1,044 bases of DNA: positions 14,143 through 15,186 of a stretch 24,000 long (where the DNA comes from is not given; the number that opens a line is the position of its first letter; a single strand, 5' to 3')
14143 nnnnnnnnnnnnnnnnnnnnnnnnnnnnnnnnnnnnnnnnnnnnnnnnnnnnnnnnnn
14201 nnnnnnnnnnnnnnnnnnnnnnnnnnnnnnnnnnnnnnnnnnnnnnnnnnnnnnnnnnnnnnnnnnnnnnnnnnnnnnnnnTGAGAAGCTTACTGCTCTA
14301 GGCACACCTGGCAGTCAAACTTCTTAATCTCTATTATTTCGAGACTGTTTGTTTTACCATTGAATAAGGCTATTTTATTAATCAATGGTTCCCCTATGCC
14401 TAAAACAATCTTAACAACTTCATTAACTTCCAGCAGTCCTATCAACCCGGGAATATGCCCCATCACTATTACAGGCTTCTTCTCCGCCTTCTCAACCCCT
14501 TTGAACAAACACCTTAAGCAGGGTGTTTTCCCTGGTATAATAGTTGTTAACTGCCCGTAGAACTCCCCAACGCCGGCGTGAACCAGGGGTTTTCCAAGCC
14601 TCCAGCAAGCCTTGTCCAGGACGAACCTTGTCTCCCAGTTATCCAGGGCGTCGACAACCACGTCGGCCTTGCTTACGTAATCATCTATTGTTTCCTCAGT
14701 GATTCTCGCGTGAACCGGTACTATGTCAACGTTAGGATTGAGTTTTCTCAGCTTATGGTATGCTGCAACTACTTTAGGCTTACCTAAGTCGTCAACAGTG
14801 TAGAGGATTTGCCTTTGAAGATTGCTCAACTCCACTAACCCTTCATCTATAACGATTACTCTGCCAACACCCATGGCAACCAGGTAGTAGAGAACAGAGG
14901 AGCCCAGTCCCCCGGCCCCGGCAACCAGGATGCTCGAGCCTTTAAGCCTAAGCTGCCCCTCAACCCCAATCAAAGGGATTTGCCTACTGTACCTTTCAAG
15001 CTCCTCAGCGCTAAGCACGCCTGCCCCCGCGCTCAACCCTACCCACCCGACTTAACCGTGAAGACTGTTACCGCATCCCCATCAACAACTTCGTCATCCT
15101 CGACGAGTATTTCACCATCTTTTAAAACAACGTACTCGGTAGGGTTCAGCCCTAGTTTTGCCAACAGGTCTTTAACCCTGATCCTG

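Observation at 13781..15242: Three different Gly-Gly-ended ubiquitin-like proteins packed around a single E1-like enzyme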

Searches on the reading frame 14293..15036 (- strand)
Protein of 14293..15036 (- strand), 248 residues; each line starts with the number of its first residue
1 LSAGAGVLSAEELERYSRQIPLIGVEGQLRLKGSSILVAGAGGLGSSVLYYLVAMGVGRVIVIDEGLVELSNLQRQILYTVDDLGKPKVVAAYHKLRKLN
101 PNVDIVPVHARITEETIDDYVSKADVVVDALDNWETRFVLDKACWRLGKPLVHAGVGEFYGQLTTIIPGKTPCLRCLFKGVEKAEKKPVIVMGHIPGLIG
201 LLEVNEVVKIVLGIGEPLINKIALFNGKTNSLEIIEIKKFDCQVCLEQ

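Call 3: search_protein_families(library=pfam, proteins=[window:14293-15036:-], max_evalue=1)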
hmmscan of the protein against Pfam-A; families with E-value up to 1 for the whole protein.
window:14293-15036:- (248 aa): 9 families
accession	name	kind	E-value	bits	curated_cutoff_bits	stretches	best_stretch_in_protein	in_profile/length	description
PF00899.27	ThiF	-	4.9e-71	239.1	28.1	1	16-243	1-235/238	ThiF family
PF03435.24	Sacchrp_dh_NADP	-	2.5e-06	28.3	25.1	1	36-153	1-97/129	Saccharopine dehydrogenase NADP binding domain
PF02826.25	2-Hacid_dh_C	-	0.0089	15.9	25.1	1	29-116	32-105/178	D-isomer specific 2-hydroxyacid dehydrogenase, NAD binding domain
PF01488.26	Shikimate_DH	-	0.029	14.9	24.3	1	30-73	9-52/138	Shikimate / quinate 5-dehydrogenase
PF03384.19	DUF287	-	0.041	14.7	21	1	110-142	16-47/55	Drosophila protein of unknown function, DUF287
PF13241.12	NAD_binding_7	-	0.044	14.8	22.1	1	29-151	3-89/104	Putative NAD(P)-binding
PF13905.12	Thioredoxin_8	-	0.21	12.4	27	1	87-128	21-62/94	Thioredoxin-like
PF01266.30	DAO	-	0.28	11.1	27.9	1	36-66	2-31/353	FAD dependent oxidoreductase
PF02254.24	TrkA_N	-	0.51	11.1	23.8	0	36-76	1-40/116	TrkA-N domain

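Call 10: find_related_loci(query=window:14293-15036:-, collection=genome_contigs, flank=4000)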
Query window:14293-15036:- (248 aa) in genome_contigs; peptide patterns used: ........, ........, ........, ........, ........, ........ (x = any residue, [..] = any of these).
600 stretches matched a pattern (row limit reached: there are more); 132 encode a relative of the query (tblastn E <= 1e-3); the best 80 are kept; 80 distinct loci.
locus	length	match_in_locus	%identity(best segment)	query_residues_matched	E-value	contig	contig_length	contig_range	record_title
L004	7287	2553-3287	62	3-247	5e-99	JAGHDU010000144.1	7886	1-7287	MAG: Staphylothermus sp. isolate AUK316 PB_MBMC_270_c_000000000012, whole genome shotgun sequence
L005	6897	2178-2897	62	8-247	1e-98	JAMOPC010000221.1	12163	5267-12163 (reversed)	MAG: Desulfurococcales archaeon isolate 4559-240_metabat1_scaf2bin.015 4559-240_scaffold_2820_c1, whole genome shotgun s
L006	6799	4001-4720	61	8-247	9e-98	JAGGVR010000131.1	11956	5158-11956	MAG: Staphylothermus sp. isolate AUK105 PB_MBMC_059_c_000000000042, whole genome shotgun sequence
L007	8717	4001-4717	62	8-245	7e-97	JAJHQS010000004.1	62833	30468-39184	MAG: Desulfurococcaceae archaeon isolate Bin S21 scaffold_71_c1, whole genome shotgun sequence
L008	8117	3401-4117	62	8-245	3e-96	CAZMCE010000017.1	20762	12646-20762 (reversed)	MAG TPA_asm: uncultured Thermosphaera sp. isolate SRP104967_co1_59 genome assembly, contig: NODE_860_length_20762_cov_24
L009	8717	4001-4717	55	8-245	4e-77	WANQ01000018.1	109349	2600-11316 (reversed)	MAG: Pyrodictiaceae archaeon isolate S141_63_esom k151_196737, whole genome shotgun sequence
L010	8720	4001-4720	54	8-248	4e-76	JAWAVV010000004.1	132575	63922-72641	MAG: Desulfurococcaceae archaeon isolate ZMQR_201912_bins_1 ZMQR_201912_bins_1_scaffold_4, whole genome shotgun sequence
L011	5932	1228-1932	49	12-245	2e-74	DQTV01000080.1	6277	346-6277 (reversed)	MAG TPA_asm: Ignisphaera aggregans isolate SZUA-1435 k95_34456, whole genome shotgun sequence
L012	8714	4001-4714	51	8-245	8e-74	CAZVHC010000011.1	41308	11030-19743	MAG TPA_asm: uncultured Desulfurococcaceae archaeon isolate SRP141559_co1_74 genome assembly, contig: NODE_297_length_41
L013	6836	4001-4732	50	6-245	2e-69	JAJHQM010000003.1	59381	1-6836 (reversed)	MAG: Ignisphaera sp. isolate Bin S33 scaffold_86_c1, whole genome shotgun sequence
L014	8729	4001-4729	49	7-245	5e-68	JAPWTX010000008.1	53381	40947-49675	MAG: Ignisphaera sp. isolate RSNS13 scaffold_38_c1, whole genome shotgun sequence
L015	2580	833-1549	50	8-245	3e-66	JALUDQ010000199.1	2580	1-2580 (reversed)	MAG: Desulfurococcales archaeon isolate S143_maxbin2_scaf2bin.293_VB S143_NODE_56022_length_2580_cov_4.773339, whole gen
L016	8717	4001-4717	49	8-245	4e-65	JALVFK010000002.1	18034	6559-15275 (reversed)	MAG: Desulfurococcales archaeon isolate A1_maxbin2_scaf2bin.023 A1_NODE_1053_length_18034_cov_47.145027, whole genome sh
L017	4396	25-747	48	7-245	3e-64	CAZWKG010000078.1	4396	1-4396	MAG TPA_asm: uncultured Candidatus Bathyarchaeia archaeon isolate SRP239594_co1_173 genome assembly, contig: NODE_16090_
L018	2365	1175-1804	50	1-209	3e-63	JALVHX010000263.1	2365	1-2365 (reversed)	MAG: Desulfurococcales archaeon isolate A1_metabat1_scaf2bin.012 A1_NODE_86515_length_2365_cov_2.492851, whole genome sh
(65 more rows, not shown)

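Call 17: search_solved_structures(query=window:14293-15036:-, max_evalue=1e-20, show_alignments=3)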
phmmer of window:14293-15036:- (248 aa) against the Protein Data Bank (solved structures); distinct sequences matched with E-value up to 1e-20: 21.
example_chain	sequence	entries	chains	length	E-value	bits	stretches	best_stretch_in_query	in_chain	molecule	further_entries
1zfn_A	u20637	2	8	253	3.1e-45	157.8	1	9-245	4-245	Adenylyltransferase thiF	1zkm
1zud_1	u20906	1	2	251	4.9e-45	157.1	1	12-245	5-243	Adenylyltransferase thiF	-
1jw9_B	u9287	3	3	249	3.2e-38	134.8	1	8-245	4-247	MOLYBDOPTERIN BIOSYNTHESIS MOEB PROTEIN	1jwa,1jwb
8oif_A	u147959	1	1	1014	2e-33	119.1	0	14-181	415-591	Ubiquitin-like modifier-activating enzyme 7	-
8se9_A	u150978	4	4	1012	2e-33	119.1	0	14-181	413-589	Ubiquitin-like modifier-activating enzyme 7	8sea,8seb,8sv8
6z6s_DDD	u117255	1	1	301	3.7e-33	118.2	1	8-212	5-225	Adenylyltransferase and sulfurtransferase uba4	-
6yuc_D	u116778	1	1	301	3.7e-33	118.2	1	8-212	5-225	Adenylyltransferase and sulfurtransferase uba4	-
6yub_B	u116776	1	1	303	1.5e-32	116.3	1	8-212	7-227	Adenylyltransferase and sulfurtransferase uba4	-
6yub_A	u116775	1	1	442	3.5e-32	115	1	8-212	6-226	Adenylyltransferase and sulfurtransferase uba4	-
9qgg_B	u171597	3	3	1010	2.4e-31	112.3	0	14-174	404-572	E1 ubiquitin-activating enzyme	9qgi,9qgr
6dc6_A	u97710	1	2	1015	9.7e-31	110.3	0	13-174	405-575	Ubiquitin-like modifier-activating enzyme 1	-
9mc4_A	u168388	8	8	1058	1.1e-30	110.2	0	13-174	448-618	Ubiquitin-like modifier-activating enzyme 1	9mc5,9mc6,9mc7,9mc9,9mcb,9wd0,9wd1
9jtc_A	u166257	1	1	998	1.1e-29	106.8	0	15-197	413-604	UBA7 protein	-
5l6h_A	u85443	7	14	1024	2e-27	99.5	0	14-172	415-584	Ubiquitin-activating enzyme E1 1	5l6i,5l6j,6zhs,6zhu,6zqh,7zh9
4nnj_A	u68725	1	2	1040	5.1e-27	98.1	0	14-172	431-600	Ubiquitin-activating enzyme E1 1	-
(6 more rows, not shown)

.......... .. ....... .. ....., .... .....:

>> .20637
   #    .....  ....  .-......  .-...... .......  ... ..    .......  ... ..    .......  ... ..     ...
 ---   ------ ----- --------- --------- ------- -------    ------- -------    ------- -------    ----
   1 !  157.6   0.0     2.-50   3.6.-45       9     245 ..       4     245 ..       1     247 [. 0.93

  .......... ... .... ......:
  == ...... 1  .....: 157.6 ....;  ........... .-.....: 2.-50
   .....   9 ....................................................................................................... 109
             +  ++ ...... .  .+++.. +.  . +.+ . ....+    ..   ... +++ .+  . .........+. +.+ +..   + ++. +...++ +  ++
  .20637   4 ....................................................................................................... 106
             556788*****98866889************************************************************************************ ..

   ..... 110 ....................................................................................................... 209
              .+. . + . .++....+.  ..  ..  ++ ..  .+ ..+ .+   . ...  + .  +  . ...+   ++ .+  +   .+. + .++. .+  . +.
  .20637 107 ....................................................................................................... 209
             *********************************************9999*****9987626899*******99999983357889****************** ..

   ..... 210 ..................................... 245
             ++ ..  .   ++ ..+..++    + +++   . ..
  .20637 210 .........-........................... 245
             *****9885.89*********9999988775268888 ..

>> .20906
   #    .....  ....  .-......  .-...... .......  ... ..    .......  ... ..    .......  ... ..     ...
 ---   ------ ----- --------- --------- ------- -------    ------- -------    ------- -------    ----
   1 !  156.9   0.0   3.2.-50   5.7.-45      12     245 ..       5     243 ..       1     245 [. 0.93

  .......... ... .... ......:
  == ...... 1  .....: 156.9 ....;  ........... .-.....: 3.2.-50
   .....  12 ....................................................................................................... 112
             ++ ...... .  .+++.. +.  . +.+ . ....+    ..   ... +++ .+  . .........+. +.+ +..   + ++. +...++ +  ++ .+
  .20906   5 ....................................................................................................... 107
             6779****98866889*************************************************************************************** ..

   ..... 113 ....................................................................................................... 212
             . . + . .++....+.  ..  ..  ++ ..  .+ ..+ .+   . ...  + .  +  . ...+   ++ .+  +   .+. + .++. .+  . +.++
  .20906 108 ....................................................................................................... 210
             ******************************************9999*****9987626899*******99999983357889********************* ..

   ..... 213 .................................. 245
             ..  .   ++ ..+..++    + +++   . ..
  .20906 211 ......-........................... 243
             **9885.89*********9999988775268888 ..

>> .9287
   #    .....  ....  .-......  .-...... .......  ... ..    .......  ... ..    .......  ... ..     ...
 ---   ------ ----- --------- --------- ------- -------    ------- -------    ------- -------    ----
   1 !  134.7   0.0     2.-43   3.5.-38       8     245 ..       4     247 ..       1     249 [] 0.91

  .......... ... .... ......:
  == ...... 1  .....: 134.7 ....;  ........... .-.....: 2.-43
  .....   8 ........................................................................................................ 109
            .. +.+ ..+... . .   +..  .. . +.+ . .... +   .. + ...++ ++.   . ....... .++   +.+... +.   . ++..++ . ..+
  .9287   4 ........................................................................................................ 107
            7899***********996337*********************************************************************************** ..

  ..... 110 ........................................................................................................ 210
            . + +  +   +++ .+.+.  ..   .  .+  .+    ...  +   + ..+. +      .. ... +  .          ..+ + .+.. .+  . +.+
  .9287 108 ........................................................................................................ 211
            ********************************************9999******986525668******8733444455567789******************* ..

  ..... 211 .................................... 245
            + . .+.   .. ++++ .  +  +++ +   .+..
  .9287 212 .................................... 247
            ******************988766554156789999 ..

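Call 18: search_protein_families(library=ncbifam, proteins=[window:14293-15036:-], max_evalue=0.1)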
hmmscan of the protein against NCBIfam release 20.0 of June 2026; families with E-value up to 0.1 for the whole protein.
window:14293-15036:- (248 aa): 31 families (the best 25 are shown)
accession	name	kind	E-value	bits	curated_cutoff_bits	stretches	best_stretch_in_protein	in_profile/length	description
NF006204.0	PRK08328.1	equivalog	3.8e-71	239.3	339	1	8-237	2-231/231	hypothetical protein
NF006444.0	PRK08762.1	equivalog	3.7e-70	236.5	449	1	8-247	120-369/387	molybdopterin-synthase adenylyltransferase MoeB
NF004281.0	PRK05690.1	subfamily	5.4e-61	206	266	1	7-245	4-248/250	molybdopterin-synthase adenylyltransferase MoeB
NF047750.1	SAMPActivE1UbaA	equivalog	2e-60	204.4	450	1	8-247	5-250/270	SAMP-activating enzyme E1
TIGR02356.1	adenyl_thiF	equivalog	1e-58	198.1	275.25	1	15-210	1-202/203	thiazole biosynthesis adenylyltransferase ThiF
TIGR02355.1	moeB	equivalog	2.3e-49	168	376.55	1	12-245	1-240/240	molybdopterin-synthase adenylyltransferase MoeB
NF005646.0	PRK07411.1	equivalog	6.6e-49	167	633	1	8-232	11-241/390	molybdopterin-synthase adenylyltransferase MoeB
NF005902.0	PRK07878.1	equivalog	1.5e-46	159.1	647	1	5-239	12-256/392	adenylyltransferase/sulfurtransferase MoeZ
NF009123.0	PRK12475.1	subfamily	1.4e-45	156.1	510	1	14-245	3-243/338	MoeB/ThiF family adenylyltransferase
NF004111.0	PRK05600.1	equivalog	9.8e-41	140.1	437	1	8-230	14-245/371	ThiF family adenylyltransferase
NF006395.0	PRK08644.1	equivalog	4.7e-30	104.8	159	1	29-154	26-152/215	sulfur carrier protein ThiS adenylyltransferase ThiF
TIGR02354.1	thiF_fam2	equivalog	2.1e-24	86.5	152.2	1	30-145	18-132/200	thiamine biosynthesis protein ThiF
NF006077.0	PRK08223.1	equivalog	6.6e-23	81.1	266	1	14-155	9-152/296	hypothetical protein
TIGR01408.1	Ube1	subfamily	3.9e-22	77.8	750.05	1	14-170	400-565/1008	ubiquitin-activating enzyme E1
NF011424.0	PRK14851.1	subfamily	1.2e-18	66.5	1170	1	11-155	19-167/679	hypothetical protein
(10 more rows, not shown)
